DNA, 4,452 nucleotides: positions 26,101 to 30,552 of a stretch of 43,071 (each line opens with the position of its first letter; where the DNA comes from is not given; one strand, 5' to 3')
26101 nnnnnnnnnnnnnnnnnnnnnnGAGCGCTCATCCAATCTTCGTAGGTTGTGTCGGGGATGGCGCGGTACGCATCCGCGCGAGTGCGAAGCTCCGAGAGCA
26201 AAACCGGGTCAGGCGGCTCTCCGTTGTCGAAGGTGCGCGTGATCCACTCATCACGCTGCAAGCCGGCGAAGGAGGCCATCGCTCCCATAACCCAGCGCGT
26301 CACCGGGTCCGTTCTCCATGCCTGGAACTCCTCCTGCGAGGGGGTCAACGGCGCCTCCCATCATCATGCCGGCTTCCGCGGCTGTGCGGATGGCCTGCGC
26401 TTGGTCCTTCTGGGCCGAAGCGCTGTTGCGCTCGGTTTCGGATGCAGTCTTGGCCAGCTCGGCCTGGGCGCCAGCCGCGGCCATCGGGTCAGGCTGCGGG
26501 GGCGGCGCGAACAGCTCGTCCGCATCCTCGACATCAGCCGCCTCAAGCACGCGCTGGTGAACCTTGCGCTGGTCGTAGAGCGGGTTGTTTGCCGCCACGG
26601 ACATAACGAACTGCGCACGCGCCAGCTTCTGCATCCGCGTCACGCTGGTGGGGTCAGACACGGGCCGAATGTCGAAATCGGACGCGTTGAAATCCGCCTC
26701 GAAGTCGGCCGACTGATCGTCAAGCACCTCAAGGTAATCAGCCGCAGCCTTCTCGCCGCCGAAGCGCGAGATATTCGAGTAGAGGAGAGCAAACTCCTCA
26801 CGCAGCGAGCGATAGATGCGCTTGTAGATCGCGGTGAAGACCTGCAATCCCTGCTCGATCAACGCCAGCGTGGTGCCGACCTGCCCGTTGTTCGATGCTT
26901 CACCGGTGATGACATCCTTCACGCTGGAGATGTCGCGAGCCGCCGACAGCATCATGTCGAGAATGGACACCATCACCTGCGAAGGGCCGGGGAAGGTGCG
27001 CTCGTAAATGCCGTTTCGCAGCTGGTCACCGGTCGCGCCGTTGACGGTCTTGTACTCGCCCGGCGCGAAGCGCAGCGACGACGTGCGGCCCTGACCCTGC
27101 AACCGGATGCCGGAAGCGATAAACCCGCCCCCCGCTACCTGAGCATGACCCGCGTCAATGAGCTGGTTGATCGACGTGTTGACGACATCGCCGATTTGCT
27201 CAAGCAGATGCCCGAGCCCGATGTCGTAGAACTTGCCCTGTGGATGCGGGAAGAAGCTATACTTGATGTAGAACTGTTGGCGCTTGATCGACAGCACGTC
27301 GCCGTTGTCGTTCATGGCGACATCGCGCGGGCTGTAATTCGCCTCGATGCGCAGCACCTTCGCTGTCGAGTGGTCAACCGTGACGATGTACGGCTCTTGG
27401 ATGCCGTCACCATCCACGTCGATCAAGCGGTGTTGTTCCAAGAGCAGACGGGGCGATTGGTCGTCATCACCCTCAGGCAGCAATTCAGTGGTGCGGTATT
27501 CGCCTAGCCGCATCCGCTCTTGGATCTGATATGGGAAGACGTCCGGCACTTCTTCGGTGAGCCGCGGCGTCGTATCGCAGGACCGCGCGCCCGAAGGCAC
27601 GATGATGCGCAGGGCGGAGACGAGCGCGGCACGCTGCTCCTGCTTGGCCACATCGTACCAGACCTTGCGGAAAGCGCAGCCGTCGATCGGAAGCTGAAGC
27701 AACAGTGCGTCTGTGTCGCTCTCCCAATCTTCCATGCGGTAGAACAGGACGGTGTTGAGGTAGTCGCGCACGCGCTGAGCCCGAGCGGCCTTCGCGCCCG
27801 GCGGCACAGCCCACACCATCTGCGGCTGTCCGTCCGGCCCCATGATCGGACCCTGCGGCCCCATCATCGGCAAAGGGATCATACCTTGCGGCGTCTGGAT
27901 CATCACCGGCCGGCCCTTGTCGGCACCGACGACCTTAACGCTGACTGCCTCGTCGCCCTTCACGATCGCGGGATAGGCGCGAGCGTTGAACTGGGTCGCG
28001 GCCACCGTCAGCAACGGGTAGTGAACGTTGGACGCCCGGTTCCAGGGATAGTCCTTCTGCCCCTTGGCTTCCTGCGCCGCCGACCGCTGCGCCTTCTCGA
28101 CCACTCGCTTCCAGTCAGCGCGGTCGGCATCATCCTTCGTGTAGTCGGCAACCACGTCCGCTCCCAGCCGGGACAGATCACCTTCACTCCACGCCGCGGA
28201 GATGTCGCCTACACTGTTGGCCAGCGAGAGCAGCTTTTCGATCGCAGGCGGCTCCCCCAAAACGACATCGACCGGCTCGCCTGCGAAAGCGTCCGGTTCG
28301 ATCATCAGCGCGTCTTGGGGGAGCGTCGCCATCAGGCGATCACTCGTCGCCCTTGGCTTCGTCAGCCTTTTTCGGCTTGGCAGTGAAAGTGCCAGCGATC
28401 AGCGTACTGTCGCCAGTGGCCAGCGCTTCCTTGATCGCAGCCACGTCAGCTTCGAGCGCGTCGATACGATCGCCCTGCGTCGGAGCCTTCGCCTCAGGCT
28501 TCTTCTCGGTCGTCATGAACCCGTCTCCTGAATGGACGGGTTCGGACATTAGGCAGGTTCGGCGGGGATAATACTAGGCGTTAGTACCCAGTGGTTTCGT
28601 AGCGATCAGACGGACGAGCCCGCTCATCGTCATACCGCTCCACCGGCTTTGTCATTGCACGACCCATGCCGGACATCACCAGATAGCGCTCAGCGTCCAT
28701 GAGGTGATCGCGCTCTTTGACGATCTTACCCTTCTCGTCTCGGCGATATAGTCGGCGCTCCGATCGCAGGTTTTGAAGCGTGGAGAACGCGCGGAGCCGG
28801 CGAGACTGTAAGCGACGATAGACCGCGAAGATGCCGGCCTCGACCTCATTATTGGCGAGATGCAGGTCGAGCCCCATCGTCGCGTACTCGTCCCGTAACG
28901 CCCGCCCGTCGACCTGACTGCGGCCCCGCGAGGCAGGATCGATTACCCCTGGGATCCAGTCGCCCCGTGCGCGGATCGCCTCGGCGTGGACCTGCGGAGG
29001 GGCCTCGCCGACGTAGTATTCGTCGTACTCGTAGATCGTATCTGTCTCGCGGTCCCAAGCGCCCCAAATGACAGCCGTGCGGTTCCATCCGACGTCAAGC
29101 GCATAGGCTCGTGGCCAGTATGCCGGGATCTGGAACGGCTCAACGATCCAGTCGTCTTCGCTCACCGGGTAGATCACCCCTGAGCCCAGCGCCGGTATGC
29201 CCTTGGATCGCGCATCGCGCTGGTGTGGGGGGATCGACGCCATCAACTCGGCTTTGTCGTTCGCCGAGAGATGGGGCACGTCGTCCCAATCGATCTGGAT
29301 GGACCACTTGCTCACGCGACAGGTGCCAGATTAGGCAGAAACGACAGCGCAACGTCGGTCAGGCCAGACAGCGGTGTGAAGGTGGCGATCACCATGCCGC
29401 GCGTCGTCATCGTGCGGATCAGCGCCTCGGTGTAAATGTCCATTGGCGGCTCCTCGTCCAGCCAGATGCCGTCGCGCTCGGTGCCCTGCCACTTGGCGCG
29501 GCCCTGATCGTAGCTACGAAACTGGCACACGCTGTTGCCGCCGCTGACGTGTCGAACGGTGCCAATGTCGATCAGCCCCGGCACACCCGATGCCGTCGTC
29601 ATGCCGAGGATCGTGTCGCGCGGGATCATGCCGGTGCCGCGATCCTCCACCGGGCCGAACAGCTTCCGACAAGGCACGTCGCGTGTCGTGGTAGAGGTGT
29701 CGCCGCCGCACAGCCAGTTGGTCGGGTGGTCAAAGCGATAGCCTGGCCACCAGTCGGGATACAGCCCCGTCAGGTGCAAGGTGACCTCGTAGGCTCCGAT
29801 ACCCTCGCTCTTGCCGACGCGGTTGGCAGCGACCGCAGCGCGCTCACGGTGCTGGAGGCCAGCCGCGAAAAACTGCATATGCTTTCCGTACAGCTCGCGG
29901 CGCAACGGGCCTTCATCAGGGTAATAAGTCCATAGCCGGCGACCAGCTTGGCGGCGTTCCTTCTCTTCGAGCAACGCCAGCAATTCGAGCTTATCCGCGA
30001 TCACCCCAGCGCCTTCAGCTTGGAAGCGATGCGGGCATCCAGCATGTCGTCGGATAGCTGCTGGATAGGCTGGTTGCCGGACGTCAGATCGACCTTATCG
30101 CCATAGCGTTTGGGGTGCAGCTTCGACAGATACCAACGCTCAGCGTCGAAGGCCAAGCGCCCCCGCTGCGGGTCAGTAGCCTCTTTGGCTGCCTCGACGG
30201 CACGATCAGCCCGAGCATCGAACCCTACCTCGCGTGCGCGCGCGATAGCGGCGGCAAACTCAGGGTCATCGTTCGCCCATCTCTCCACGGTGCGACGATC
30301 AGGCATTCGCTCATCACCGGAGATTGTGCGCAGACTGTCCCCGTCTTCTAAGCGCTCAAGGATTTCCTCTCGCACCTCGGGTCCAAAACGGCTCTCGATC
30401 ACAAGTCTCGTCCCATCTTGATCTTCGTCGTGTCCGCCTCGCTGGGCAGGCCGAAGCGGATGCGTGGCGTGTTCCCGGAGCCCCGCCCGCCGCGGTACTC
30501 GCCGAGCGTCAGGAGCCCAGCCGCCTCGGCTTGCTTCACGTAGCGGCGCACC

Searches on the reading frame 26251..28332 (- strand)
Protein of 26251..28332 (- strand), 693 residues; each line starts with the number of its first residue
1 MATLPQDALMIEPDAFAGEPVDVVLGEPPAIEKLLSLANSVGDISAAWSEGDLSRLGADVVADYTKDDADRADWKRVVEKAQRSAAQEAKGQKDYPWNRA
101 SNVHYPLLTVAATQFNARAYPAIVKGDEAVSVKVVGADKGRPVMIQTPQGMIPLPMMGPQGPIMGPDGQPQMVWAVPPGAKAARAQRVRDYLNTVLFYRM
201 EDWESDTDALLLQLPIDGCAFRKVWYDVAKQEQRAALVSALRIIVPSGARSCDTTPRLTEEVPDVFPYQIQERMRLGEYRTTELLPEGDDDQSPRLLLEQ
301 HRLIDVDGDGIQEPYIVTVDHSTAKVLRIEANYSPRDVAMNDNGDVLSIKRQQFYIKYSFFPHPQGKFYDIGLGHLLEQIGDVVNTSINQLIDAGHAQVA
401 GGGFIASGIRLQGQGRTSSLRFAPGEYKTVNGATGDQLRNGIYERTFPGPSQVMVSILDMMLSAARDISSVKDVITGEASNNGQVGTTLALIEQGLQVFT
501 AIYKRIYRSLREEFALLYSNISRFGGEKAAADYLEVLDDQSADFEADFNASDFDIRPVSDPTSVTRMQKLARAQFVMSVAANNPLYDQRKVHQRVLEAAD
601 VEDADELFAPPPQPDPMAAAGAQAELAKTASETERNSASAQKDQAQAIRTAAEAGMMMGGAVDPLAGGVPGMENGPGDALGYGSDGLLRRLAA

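Call 3: search_protein_families(library=pfam, proteins=[window:26251-28332:-], max_evalue=0.01)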
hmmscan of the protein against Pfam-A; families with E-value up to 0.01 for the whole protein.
window:26251-28332:- (693 aa): 1 family
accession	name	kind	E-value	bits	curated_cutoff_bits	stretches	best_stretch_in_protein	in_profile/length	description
PF23899.1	SU10_portal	-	5e-08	32.3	30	1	294-631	273-592/593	Phage SU10 portal protein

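Call 4: search_protein_families(library=phrogs, proteins=[window:26251-28332:-], max_evalue=0.01)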
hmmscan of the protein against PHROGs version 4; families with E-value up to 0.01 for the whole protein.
window:26251-28332:- (693 aa): 1 family
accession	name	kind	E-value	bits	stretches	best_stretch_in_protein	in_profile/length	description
phrog_1216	-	head and packaging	3.1e-17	63.4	1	289-654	293-641/714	portal protein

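Call 6: search_dna_similar(query=window:26251-28332:-, collection=phages, mode=protein, max_rows=30)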
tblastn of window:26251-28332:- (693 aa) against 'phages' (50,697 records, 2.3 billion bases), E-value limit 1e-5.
Records with a match: 18; places in all: 18; records where one place covers at least 80% of the query: 8.
Best place of each record, by identity: <60% 18.
By first word of the organism name: Caudoviricetes 4; Caulobacter 4; Roseobacter 2; Pelagibacter 2; Planktothrix 2; Alcaligenes 1; phage 1; Phage 1; Synechococcus 1.
By host as written in the record: - 5; Caulobacter vibrioides CB15 3; Roseobacter sp. FZCC0083 2; Candidatus Pelagibacter sp. HTCC1062 2; Alcaligenes faecalis 10106 1; unknown 1; Gammaproteobacteria 1; Caulobacter vibrioides 1; and 2 more.
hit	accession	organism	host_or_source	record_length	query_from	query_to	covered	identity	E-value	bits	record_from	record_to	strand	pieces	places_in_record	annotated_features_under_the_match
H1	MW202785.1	Caudoviricetes sp.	Manatee Spring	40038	20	642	90%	37.9%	4e-115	387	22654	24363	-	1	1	head to tail connecting protein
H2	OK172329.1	Alcaligenes phage vB_Af_QDWS535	Alcaligenes faecalis 10106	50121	12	601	85%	35.0%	5e-97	334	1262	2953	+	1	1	hypothetical protein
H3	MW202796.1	Caudoviricetes sp.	Manatee Spring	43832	35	608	83%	31.2%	1e-81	289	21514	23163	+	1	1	head to tail connecting protein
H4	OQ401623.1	Roseobacter phage CRP-901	Roseobacter sp. FZCC0083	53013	5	608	87%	25.3%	1e-43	175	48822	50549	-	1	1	head to tail connecting protein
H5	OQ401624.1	Roseobacter phage CRP-902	Roseobacter sp. FZCC0083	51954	5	608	87%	25.2%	1e-45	182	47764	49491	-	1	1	head to tail connecting protein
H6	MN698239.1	Pelagibacter phage HTVC023P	Candidatus Pelagibacter sp. HTCC1062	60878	43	608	82%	26.8%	6e-51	197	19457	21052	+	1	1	hypothetical protein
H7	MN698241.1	Pelagibacter phage HTVC027P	Candidatus Pelagibacter sp. HTCC1062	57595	53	608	80%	27.2%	3e-49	192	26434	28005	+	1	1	hypothetical protein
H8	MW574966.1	phage 023Pt_psg01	unknown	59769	53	608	80%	25.2%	3e-45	180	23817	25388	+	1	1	head to tail connecting protein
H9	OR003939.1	Phage DSL-LC04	Gammaproteobacteria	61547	55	608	80%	24.5%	6e-37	155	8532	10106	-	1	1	portal protein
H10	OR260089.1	Caulobacter phage GB2A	Caulobacter vibrioides CB15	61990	177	608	62%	25.9%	8e-32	139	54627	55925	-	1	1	hypothetical protein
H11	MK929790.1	Caulobacter phage RW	Caulobacter vibrioides CB15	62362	177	608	62%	25.9%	8e-32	139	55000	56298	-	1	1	hypothetical protein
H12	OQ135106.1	Caulobacter phage RLK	Caulobacter vibrioides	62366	177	608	62%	25.9%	8e-32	139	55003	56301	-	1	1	RLK_gp094c: hypothetical protein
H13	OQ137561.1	Caulobacter phage KcrB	Caulobacter vibrioides CB15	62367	177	608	62%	25.9%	8e-32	139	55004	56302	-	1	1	KcrB_gp094c: hypothetical protein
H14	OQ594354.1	Synechococcus phage MinM2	Synechococcus sp.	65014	185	607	61%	26.4%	1e-31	138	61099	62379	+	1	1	hypothetical protein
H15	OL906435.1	Planktothrix phage Pag-Yong1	Planktothrix agardhii FACHB-1261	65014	185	607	61%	26.4%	1e-31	138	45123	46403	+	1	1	portal protein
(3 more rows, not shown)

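Call 7: get_annotated_region(hit=H1, flank=10000)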
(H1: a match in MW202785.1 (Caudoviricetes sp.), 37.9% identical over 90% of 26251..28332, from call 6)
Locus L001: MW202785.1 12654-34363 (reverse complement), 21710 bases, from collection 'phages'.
description: Podoviridae sp. isolate ct2G2228, complete genome.
organism: Caudoviricetes sp. (NCBI taxid 2832643)
taxonomy: Viruses; Duplodnaviria; Heunggongvirae; Uroviricota; Caudoviricetes
host: -; source: Manatee Spring; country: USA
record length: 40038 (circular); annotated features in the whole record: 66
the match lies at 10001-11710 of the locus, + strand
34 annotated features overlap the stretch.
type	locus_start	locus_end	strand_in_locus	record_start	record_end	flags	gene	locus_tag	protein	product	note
CDS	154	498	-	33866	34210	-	-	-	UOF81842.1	hypothetical protein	-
CDS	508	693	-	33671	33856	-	-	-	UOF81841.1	hypothetical protein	-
CDS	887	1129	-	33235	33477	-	-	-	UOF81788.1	hypothetical protein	-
CDS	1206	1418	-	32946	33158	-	-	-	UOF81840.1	hypothetical protein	-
CDS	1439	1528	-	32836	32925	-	-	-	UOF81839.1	hypothetical protein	-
CDS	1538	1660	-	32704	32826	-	-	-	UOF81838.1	hypothetical protein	-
CDS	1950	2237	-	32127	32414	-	-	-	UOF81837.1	hypothetical protein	-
CDS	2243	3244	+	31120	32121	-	-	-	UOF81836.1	N-terminal phage replisome organizer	-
CDS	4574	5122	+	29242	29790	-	-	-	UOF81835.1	transcriptional activator rfah factor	-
CDS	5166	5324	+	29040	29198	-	-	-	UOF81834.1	hypothetical protein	-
CDS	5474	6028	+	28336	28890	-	-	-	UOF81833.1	outer membrane channeL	-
CDS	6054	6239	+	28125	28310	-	-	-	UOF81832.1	hypothetical protein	-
CDS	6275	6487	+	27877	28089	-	-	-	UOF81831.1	hypothetical protein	-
CDS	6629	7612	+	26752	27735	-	-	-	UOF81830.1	hypothetical protein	-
CDS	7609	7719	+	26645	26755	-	-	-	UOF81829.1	hypothetical protein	-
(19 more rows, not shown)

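Call 8: get_annotated_region(hit=H2, flank=10000)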
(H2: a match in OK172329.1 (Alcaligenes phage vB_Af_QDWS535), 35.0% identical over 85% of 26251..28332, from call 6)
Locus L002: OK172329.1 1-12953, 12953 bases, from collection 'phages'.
description: Alcaligenes phage vB_Af_QDWS535, complete genome.
organism: Alcaligenes phage vB_Af_QDWS535 (NCBI taxid 2877942)
taxonomy: Viruses; Duplodnaviria; Heunggongvirae; Uroviricota; Caudoviricetes
host: Alcaligenes faecalis 10106; source: -; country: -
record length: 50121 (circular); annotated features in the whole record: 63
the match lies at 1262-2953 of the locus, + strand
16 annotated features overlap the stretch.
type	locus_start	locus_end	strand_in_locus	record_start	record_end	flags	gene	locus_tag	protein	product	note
CDS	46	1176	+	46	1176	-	-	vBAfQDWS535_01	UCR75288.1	terminase large subunit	Archaeophage PsiM2, terminase large subunit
CDS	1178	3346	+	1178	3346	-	-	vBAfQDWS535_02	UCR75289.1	hypothetical protein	-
CDS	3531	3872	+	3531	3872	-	-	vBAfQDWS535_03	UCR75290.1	co-chaperonin GroES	GroS Co-chaperonin GroES (HSP10)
CDS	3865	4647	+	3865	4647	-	-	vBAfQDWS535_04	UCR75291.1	hypothetical protein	-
CDS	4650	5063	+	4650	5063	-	-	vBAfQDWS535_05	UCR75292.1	hypothetical protein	-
CDS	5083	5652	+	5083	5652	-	-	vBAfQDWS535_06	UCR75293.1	hypothetical protein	-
CDS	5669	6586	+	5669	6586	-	-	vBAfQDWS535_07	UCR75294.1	hypothetical protein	Bacteriophage Mu, GpT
CDS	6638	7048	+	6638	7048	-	-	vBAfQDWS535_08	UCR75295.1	hypothetical protein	-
CDS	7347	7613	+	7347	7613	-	-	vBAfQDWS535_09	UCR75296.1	hypothetical protein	-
CDS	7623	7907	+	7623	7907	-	-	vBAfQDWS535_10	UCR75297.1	hypothetical protein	-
CDS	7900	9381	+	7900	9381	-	-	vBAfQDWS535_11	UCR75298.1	hypothetical protein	-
CDS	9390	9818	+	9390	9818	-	-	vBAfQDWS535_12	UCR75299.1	holin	Holin of 3TMs, for gene-transfer release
CDS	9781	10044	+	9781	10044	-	-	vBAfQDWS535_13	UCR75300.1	hypothetical protein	-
CDS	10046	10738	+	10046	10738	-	-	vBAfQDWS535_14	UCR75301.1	hypothetical protein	-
CDS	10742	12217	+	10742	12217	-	-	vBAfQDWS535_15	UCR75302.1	hypothetical protein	-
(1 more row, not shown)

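Call 9: get_annotated_region(hit=H3, flank=10000)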
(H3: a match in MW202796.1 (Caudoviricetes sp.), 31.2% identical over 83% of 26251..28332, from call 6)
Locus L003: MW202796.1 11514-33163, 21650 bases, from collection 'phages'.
description: Myoviridae sp. isolate ct2os315, complete genome.
organism: Caudoviricetes sp. (NCBI taxid 2832643)
taxonomy: Viruses; Duplodnaviria; Heunggongvirae; Uroviricota; Caudoviricetes
host: -; source: Manatee Spring; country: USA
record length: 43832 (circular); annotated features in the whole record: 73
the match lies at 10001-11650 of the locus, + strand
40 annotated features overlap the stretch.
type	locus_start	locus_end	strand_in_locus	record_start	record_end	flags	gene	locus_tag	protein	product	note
CDS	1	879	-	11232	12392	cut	-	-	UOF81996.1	DNA polymerase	-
CDS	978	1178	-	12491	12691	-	-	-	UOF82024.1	hypothetical protein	-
CDS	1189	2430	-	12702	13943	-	-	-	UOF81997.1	dnab like replicative helicase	-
CDS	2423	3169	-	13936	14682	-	-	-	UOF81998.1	DNA directed DNA polymerase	-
CDS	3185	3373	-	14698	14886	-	-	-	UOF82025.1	hypothetical protein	-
CDS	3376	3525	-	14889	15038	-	-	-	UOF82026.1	hypothetical protein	-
CDS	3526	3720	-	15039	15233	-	-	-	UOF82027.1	hypothetical protein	-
CDS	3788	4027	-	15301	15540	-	-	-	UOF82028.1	hypothetical protein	-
CDS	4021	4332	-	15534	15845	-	-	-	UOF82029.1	hypothetical protein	-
CDS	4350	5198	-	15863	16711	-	-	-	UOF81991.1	antirestriction protein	-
CDS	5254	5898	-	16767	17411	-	-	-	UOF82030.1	hypothetical protein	-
CDS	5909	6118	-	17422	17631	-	-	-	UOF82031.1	rec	-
CDS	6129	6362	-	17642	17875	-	-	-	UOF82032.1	hypothetical protein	-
CDS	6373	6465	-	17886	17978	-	-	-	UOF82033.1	hypothetical protein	-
CDS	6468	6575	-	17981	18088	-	-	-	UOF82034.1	hypothetical protein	-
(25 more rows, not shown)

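Call 11: find_related_loci(query=window:26251-28332:-, collection=viral_contigs, flank=10000)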
Query window:26251-28332:- (693 aa) in viral_contigs; peptide patterns used: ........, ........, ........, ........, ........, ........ (x = any residue, [..] = any of these).
26 stretches matched a pattern; 24 encode a relative of the query (tblastn E <= 1e-3); 24 distinct loci.
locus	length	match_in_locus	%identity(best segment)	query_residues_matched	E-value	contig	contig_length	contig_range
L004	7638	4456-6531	94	1-693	0e+0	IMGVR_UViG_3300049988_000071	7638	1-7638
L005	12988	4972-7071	76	1-693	0e+0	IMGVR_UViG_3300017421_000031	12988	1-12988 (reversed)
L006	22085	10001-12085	77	5-693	0e+0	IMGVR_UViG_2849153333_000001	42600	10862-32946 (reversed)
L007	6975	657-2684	78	4-672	0e+0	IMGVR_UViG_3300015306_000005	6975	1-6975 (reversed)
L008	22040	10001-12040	80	19-693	0e+0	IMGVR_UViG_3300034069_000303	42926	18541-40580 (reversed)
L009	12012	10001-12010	77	1-665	0e+0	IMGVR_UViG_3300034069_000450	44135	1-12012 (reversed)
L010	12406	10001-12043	56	32-690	0e+0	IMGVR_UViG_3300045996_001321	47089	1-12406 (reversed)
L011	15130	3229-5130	58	32-650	0e+0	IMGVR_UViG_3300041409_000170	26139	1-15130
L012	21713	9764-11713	57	13-659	0e+0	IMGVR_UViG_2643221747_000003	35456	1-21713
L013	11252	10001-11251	77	4-417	0e+0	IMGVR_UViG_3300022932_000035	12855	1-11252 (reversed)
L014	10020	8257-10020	57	32-605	0e+0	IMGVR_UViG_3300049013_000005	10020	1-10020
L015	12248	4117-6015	55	33-654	0e+0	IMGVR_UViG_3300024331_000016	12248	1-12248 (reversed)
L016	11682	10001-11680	58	20-566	0e+0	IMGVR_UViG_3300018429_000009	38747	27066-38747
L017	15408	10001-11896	55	33-654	0e+0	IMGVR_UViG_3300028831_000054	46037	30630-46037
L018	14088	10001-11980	52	17-654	0e+0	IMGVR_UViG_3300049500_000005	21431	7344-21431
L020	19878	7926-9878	51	28-654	0e+0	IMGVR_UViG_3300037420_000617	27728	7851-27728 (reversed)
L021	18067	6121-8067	51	28-654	0e+0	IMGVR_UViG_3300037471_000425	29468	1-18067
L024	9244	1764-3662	48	27-651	0e+0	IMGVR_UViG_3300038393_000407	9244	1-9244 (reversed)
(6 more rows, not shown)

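Call 16: search_protein_families(library=pfam, proteins=[L005:8801-10162:+, L006:13526-15565:+, L008:13962-18083:+, L012:12657-14234:+, L012:12255-12653:+, L020:12017-13663:+, L020:11204-12016:+, L021:9065-10969:+, L021:10913-11968:-, L020:10677-11207:+], max_evalue=0.01)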
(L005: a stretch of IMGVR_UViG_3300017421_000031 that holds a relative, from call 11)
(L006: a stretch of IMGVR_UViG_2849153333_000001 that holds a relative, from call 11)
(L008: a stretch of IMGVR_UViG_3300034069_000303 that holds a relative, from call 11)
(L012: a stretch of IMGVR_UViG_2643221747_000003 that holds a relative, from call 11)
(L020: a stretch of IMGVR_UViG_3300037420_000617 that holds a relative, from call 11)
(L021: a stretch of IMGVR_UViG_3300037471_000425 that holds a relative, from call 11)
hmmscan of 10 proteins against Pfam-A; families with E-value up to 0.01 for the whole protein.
L005:8801-10162:+ (453 aa): 1 family
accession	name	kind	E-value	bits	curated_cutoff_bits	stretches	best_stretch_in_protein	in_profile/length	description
PF20562.5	DUF6772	-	0.0094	15.7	27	0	33-50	20-37/284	Domain of unknown function (DUF6772)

L006:13526-15565:+ (679 aa): 1 family
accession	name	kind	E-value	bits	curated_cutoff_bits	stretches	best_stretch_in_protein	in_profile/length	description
PF03629.24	SASA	-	7.1e-08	32.8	24.8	1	177-335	78-225/226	Carbohydrate esterase, sialic acid-specific acetylesterase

L008:13962-18083:+ (1373 aa): 0 families

L012:12657-14234:+ (525 aa): 0 families

L012:12255-12653:+ (132 aa): 0 families

L020:12017-13663:+ (548 aa): 0 families

L020:11204-12016:+ (270 aa): 0 families

L021:9065-10969:+ (634 aa): 0 families

L021:10913-11968:- (351 aa): 1 family
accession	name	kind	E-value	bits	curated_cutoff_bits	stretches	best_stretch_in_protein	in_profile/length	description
PF01757.29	Acyl_transf_3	-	3.2e-19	69.6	31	1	6-322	2-324/326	Acyltransferase domain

L020:10677-11207:+ (176 aa): 0 families

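Call 17: search_protein_families(library=phrogs, proteins=[L005:8801-10162:+, L006:13526-15565:+, L008:13962-18083:+, L012:12657-14234:+, L012:12255-12653:+, L020:12017-13663:+, L020:11204-12016:+, L021:9065-10969:+, L021:10913-11968:-, L020:10677-11207:+], max_evalue=0.01)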
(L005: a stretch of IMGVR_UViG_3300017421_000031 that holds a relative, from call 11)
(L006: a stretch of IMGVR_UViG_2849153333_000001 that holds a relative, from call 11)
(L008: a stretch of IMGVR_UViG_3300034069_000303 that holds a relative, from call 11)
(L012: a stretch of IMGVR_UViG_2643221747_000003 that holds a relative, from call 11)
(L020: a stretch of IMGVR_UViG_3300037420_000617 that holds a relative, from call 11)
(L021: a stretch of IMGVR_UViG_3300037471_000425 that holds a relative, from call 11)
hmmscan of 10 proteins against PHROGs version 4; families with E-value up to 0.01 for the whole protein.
L005:8801-10162:+ (453 aa): 0 families

L006:13526-15565:+ (679 aa): 0 families

L008:13962-18083:+ (1373 aa): 0 families

L012:12657-14234:+ (525 aa): 0 families

L012:12255-12653:+ (132 aa): 1 family
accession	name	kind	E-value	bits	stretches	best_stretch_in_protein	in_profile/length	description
phrog_22789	-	unknown function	2.8e-24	86.5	1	47-131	14-99/100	-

L020:12017-13663:+ (548 aa): 0 families

L020:11204-12016:+ (270 aa): 0 families

L021:9065-10969:+ (634 aa): 2 families
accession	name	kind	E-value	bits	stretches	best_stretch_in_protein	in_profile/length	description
phrog_9370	-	tail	0.0021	17.8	1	45-163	241-345/460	tail fiber protein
phrog_4711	-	unknown function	0.0046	17.7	1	77-141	100-161/296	-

L021:10913-11968:- (351 aa): 2 families
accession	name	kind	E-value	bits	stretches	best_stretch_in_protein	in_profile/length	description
phrog_3333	-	other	7e-27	95.3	1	2-340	3-364/372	O-acetyltransferase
phrog_6705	-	moron, auxiliary metabolic gene and host takeover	0.0018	17.7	1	57-332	36-342/647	O-antigen acetylase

L020:10677-11207:+ (176 aa): 0 families

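Call 38: search_protein_families(library=pfam, proteins=[L018:13134-13607:+, L024:4692-5084:+], max_evalue=0.01)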
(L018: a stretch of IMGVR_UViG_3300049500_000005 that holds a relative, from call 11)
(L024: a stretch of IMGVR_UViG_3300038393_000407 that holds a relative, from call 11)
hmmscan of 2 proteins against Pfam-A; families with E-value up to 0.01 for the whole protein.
L018:13134-13607:+ (157 aa): 0 families

L024:4692-5084:+ (130 aa): 0 families

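Call 66: find_related_loci(query=window:26251-28332:-, collection=genome_contigs, flank=10000)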
Query window:26251-28332:- (693 aa) in genome_contigs; peptide patterns used: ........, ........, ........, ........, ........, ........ (x = any residue, [..] = any of these).
62 stretches matched a pattern; 2 encode a relative of the query (tblastn E <= 1e-3); 2 distinct loci.
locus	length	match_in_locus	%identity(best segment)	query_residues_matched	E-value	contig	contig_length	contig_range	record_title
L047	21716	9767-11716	57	13-659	0e+0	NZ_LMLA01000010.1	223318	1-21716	Sphingomonas sp. Leaf32 contig_5, whole genome shotgun sequence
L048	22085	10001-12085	77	5-693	0e+0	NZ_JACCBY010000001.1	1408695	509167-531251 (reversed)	Sphingomonas melonis strain AS2.3 Ga0372459_01, whole genome shotgun sequence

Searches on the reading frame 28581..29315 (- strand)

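Call 100: search_protein_families(library=pfam, proteins=[window:28581-29315:-], max_evalue=0.01)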
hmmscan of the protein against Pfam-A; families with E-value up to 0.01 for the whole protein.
window:28581-29315:- (244 aa): 1 family
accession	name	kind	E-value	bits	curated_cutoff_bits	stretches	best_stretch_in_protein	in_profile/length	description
PF17289.8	Terminase_6C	-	0.00013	22.4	22.6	1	80-214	13-153/155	Terminase RNaseH-like domain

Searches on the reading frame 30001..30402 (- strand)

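Call 100: search_protein_families(library=pfam, proteins=[window:30001-30402:-], max_evalue=0.01)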
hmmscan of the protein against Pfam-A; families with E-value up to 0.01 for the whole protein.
window:30001-30402:- (133 aa): 1 family
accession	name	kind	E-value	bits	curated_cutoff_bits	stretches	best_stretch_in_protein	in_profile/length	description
PF20901.3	Sf6_terminase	-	3.7e-31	107.8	27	1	8-106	3-105/106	Bacteriophage Sf6, terminase small subunit-like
